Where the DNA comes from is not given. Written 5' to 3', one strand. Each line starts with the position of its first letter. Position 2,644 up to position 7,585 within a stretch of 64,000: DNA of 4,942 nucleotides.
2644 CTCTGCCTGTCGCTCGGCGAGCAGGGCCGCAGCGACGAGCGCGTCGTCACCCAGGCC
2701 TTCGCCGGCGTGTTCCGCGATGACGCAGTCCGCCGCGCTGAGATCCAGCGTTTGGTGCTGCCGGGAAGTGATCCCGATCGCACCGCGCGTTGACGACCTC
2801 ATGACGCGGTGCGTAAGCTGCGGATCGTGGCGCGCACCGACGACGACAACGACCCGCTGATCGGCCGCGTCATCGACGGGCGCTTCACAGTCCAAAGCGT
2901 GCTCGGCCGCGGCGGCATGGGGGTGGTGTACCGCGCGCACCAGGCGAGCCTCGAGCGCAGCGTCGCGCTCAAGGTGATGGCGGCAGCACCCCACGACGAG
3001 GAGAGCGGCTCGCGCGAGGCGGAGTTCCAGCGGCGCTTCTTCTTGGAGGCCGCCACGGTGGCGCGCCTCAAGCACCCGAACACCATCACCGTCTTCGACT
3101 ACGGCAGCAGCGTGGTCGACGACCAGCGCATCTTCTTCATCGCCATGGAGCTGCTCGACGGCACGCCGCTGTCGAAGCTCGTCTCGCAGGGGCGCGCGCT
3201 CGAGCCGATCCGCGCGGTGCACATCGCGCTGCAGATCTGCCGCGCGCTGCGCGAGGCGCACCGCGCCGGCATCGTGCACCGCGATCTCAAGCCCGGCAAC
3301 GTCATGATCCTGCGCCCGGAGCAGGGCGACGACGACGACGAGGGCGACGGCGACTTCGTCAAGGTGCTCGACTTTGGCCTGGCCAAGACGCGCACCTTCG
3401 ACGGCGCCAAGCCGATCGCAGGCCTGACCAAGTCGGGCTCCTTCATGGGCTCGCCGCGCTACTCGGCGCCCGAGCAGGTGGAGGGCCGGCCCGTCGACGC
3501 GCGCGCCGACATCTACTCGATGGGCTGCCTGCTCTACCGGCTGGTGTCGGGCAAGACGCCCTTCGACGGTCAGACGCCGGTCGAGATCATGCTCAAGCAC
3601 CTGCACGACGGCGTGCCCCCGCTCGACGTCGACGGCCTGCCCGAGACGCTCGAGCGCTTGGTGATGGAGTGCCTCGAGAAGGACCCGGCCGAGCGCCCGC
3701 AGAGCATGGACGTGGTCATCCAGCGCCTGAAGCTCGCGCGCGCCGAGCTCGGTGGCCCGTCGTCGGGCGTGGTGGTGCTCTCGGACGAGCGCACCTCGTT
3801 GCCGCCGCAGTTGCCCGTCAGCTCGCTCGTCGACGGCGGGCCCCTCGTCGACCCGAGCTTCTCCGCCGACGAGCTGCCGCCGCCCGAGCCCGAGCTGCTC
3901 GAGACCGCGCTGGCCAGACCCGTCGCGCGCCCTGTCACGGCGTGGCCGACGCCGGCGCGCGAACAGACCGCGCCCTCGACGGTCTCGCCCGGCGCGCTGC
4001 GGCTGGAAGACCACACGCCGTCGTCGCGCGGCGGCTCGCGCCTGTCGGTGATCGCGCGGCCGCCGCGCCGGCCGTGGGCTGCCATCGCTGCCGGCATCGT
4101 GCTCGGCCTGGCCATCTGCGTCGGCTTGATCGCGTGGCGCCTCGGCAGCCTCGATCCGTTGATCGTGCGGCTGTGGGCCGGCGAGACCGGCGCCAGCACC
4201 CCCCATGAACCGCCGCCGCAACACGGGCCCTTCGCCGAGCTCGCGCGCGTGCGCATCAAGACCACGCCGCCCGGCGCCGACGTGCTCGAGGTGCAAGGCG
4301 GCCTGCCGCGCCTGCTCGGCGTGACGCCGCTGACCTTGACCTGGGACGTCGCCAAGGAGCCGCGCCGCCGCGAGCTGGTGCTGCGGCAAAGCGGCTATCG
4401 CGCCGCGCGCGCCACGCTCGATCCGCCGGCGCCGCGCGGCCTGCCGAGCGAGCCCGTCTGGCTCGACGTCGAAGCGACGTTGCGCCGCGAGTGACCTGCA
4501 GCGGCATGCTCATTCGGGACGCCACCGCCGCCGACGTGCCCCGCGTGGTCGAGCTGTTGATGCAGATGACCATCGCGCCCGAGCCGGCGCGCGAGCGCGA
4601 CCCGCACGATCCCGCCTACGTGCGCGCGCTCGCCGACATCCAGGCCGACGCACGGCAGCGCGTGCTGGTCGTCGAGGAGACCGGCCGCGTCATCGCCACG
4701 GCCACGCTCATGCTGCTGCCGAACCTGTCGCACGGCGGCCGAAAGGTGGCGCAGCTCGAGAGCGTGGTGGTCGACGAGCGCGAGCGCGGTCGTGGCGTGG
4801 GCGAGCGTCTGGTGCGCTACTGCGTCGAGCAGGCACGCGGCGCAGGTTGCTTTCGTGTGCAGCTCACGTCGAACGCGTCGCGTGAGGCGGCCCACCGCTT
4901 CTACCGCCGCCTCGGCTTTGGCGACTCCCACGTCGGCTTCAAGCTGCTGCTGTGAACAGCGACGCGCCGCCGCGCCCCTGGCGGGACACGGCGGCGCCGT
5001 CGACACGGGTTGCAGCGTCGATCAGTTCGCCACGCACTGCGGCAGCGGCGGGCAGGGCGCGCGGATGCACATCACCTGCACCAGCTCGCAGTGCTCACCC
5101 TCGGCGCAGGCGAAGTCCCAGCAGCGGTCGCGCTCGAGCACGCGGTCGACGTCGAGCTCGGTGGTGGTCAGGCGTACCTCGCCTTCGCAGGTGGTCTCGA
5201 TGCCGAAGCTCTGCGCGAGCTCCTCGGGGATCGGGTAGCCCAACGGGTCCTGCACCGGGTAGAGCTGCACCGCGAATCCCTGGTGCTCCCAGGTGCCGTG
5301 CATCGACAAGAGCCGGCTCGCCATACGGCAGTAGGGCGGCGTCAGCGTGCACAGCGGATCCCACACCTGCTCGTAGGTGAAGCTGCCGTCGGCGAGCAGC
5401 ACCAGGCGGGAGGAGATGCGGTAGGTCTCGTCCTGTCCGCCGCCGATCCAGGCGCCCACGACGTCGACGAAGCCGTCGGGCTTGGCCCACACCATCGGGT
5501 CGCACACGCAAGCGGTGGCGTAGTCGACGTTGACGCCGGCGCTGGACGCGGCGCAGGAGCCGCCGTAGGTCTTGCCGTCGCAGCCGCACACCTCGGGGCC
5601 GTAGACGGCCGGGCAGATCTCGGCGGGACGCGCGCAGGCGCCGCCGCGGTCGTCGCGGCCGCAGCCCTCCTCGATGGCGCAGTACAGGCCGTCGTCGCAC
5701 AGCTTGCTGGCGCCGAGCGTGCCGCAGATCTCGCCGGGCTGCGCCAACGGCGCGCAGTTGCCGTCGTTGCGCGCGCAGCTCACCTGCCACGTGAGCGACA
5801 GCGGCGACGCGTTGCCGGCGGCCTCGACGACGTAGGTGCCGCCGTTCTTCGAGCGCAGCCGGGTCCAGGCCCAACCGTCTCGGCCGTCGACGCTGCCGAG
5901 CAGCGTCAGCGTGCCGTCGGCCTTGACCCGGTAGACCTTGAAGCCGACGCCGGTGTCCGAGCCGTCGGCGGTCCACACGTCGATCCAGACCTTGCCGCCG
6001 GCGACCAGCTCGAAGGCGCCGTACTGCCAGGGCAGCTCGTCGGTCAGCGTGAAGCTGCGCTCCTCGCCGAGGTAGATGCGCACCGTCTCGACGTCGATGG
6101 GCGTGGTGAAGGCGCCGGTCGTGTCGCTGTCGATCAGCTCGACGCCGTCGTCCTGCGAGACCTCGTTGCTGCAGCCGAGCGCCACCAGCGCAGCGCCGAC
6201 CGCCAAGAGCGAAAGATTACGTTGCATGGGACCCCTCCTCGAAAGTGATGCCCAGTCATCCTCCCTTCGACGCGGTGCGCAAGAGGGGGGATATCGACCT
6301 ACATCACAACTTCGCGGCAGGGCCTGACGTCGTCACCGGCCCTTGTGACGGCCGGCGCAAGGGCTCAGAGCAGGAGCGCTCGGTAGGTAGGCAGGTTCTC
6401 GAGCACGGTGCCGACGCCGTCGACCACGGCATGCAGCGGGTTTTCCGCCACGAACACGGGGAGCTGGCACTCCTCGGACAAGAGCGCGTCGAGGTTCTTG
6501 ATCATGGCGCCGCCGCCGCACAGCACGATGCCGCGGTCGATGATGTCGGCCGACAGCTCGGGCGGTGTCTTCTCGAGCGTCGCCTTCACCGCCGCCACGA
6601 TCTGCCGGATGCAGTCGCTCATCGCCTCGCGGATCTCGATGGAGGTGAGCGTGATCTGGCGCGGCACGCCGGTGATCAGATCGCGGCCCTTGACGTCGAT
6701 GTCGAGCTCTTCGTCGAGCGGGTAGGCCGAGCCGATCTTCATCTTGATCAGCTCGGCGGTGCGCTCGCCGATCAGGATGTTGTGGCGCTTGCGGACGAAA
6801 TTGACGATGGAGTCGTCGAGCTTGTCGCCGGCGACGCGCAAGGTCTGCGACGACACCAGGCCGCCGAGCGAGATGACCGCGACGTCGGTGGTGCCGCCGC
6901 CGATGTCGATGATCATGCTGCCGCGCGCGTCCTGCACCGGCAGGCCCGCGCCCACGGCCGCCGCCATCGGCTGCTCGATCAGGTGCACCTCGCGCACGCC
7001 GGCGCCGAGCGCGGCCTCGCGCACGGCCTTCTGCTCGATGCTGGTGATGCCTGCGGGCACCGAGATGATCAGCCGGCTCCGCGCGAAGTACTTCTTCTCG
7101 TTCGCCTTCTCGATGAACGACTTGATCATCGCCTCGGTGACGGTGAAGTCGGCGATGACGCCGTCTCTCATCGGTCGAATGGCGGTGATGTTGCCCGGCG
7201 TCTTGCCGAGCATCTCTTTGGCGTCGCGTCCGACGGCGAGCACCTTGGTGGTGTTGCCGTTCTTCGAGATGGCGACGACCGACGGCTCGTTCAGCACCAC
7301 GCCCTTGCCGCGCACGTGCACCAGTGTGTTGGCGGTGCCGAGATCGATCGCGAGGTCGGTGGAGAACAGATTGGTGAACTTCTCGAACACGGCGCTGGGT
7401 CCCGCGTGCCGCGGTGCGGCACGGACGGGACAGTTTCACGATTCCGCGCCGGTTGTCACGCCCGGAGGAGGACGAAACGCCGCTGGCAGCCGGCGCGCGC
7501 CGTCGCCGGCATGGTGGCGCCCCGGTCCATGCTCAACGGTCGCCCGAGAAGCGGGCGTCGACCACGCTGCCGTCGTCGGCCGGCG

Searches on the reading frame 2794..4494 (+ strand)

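Call 120: search_protein_families(library=pfam, proteins=[window:2794-4494:+], max_evalue=0.0001)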
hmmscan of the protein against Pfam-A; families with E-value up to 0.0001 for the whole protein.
window:2794-4494:+ (566 aa): 2 families
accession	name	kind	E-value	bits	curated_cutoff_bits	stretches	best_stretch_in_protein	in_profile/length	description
PF00069.31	Pkinase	-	2.7e-46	158.5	31.7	1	32-308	2-258/263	Protein kinase domain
PF07714.23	PK_Tyr_Ser-Thr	-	3.1e-30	105.8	23.1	1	32-307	2-254/258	Protein tyrosine and serine/threonine kinase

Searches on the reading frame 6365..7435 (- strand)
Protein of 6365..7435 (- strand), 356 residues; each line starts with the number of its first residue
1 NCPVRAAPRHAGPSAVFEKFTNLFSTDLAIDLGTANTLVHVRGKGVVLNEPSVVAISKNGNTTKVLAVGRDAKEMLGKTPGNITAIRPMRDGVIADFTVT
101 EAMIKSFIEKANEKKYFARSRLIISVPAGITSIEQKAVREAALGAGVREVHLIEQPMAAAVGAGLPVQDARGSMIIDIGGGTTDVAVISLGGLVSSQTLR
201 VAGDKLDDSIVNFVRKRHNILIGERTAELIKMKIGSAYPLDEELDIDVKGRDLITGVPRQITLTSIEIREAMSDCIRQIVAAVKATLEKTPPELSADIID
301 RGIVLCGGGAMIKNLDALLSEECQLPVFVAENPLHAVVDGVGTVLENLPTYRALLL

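Call 120: search_protein_families(library=pfam, proteins=[window:6365-7435:-], max_evalue=0.0001)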
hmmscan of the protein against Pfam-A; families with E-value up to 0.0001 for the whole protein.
window:6365-7435:- (356 aa): 5 families
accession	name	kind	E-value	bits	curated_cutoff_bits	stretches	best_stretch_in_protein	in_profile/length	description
PF06723.19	MreB_Mbl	-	1.5e-141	471.5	27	1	26-349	2-323/327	MreB/Mbl protein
PF00022.25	Actin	-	3.9e-13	49.2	27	1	51-217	31-190/410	Actin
PF14450.12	FtsA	-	2.1e-12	47.9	31.8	1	175-332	2-112/127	Cell division protein FtsA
PF00012.26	HSP70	-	2.4e-11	43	20.6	1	120-324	134-351/599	Hsp70 protein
PF11104.14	PilM_2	-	1.3e-05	24.8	27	0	302-331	277-306/340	Type IV pilus assembly protein PilM;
